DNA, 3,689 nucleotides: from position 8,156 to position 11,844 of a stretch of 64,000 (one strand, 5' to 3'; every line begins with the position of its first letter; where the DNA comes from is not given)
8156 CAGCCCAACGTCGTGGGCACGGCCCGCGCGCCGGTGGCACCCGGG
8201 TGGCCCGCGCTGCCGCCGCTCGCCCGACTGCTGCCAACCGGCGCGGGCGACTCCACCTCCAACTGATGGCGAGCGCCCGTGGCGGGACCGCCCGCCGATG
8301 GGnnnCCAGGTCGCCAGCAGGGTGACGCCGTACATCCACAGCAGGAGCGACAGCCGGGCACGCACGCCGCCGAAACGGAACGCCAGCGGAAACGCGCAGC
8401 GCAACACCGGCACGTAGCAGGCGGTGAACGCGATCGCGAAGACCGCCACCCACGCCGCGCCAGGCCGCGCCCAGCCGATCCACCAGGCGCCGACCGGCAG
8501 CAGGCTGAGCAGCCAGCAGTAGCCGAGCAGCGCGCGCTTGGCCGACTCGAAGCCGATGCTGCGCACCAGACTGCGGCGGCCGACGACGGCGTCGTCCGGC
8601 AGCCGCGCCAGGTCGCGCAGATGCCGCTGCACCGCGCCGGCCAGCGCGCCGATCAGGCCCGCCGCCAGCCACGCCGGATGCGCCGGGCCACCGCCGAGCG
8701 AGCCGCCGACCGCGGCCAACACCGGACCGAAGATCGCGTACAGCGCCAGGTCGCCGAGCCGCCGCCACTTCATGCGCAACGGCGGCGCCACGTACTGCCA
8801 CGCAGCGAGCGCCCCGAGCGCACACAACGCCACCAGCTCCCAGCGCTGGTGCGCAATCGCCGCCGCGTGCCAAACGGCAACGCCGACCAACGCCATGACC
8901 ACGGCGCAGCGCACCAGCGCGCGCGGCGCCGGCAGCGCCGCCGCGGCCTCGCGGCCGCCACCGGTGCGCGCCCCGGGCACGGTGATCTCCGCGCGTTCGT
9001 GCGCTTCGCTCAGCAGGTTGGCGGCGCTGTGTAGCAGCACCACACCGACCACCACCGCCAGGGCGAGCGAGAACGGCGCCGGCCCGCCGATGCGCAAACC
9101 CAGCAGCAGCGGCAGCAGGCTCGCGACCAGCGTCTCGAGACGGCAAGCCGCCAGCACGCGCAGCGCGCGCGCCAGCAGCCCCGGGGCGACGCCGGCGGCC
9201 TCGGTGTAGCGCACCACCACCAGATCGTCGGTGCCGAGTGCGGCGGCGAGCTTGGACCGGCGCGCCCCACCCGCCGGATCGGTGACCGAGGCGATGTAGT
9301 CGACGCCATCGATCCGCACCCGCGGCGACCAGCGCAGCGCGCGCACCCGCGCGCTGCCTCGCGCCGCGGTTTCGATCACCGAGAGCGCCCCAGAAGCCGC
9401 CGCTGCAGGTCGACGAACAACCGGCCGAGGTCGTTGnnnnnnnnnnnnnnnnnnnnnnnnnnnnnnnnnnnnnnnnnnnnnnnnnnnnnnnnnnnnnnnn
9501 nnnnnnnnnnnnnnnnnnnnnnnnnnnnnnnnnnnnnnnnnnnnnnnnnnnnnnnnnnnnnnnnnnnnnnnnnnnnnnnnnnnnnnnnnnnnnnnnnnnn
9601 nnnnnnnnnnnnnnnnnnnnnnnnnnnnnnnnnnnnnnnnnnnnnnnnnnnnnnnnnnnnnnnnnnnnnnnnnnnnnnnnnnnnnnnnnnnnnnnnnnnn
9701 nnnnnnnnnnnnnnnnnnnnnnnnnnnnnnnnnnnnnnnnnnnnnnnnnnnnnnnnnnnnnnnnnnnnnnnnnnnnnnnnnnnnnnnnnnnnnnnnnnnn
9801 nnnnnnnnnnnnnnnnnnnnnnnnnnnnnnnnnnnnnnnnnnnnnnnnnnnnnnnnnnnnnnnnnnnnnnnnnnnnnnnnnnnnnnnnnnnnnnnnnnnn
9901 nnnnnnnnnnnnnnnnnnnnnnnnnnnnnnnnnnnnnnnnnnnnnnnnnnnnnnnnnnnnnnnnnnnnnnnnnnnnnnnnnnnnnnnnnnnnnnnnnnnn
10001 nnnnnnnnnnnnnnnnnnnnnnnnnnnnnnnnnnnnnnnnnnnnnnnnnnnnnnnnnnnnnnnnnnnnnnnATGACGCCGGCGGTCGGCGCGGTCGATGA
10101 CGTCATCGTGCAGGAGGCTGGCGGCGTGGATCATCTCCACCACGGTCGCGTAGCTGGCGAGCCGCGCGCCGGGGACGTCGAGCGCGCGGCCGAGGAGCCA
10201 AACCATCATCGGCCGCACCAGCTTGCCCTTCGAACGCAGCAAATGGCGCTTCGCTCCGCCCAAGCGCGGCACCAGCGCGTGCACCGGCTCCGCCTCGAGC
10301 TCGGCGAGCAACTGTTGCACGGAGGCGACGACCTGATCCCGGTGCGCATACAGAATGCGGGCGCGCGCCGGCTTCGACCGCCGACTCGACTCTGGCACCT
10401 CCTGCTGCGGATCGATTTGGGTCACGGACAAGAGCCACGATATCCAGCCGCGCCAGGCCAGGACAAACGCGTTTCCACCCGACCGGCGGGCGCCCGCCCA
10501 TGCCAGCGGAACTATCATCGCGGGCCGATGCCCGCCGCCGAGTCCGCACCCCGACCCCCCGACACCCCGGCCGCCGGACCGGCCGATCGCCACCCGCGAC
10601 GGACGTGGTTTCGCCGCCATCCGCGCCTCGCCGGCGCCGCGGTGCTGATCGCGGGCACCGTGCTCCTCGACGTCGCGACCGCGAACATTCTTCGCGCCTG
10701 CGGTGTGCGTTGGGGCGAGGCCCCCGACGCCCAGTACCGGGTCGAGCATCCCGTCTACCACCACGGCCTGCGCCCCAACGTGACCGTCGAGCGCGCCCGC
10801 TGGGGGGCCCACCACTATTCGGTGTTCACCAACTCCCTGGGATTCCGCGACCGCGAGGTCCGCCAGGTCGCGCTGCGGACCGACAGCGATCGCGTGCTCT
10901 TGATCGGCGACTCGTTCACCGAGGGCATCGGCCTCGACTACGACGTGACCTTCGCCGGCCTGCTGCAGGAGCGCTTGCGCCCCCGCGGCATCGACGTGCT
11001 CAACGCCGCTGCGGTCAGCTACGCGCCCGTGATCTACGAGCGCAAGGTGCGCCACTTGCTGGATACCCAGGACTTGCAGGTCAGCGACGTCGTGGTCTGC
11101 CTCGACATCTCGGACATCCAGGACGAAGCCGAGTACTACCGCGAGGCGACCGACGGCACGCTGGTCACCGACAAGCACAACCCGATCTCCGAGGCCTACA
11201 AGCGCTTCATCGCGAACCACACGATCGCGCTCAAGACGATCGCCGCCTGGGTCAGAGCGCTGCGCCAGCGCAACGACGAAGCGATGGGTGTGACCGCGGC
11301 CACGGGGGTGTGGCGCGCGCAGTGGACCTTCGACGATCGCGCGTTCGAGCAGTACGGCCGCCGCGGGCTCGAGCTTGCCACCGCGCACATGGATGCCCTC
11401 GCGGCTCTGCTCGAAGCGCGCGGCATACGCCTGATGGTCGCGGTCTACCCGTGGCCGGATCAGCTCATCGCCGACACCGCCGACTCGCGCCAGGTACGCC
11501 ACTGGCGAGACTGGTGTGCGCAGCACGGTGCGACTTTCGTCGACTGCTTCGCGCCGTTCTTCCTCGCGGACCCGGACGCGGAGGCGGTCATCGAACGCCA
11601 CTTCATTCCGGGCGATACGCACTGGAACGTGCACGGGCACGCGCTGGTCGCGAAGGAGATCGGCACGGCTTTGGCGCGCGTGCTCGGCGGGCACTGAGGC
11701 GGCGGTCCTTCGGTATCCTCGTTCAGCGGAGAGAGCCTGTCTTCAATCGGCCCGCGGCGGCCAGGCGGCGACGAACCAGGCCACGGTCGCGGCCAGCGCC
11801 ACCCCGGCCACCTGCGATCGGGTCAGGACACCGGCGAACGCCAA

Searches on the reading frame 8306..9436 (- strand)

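Call 72: search_protein_families(library=pfam, proteins=[window:8306-9436:-], max_evalue=0.00001)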
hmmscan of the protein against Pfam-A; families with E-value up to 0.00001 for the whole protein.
window:8306-9436:- (377 aa): 1 family
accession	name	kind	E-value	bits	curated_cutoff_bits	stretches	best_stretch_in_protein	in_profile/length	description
PF01040.23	UbiA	-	1.4e-08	34.7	34.2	1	107-339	2-225/250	UbiA prenyltransferase family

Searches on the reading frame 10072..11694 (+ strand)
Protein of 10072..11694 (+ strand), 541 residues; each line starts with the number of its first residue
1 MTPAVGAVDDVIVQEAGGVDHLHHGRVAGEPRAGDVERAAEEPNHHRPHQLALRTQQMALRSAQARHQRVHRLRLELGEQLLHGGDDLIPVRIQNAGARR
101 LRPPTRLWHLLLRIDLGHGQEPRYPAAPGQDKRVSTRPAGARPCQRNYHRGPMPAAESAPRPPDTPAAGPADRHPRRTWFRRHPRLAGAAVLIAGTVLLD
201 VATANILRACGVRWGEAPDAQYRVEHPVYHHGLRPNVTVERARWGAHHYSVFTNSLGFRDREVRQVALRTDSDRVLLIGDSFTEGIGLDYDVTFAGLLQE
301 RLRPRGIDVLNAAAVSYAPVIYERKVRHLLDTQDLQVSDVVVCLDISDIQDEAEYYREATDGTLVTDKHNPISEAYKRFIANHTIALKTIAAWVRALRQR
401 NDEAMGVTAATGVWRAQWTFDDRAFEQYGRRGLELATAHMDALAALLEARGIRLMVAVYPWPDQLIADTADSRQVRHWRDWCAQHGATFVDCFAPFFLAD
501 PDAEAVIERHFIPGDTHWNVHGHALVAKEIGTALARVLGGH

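Call 72: search_protein_families(library=pfam, proteins=[window:10072-11694:+], max_evalue=0.00001)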
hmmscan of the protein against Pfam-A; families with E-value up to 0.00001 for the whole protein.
window:10072-11694:+ (541 aa): 2 families
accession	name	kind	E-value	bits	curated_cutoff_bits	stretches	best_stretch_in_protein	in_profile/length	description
PF16822.11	ALGX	-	1.8e-08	34.9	26.5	1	416-537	6-133/268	SGNH hydrolase-like domain, acetyltransferase AlgX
PF13472.12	Lipase_GDSL_2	-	6.1e-08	33.8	32.9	1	278-525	2-178/178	GDSL-like Lipase/Acylhydrolase family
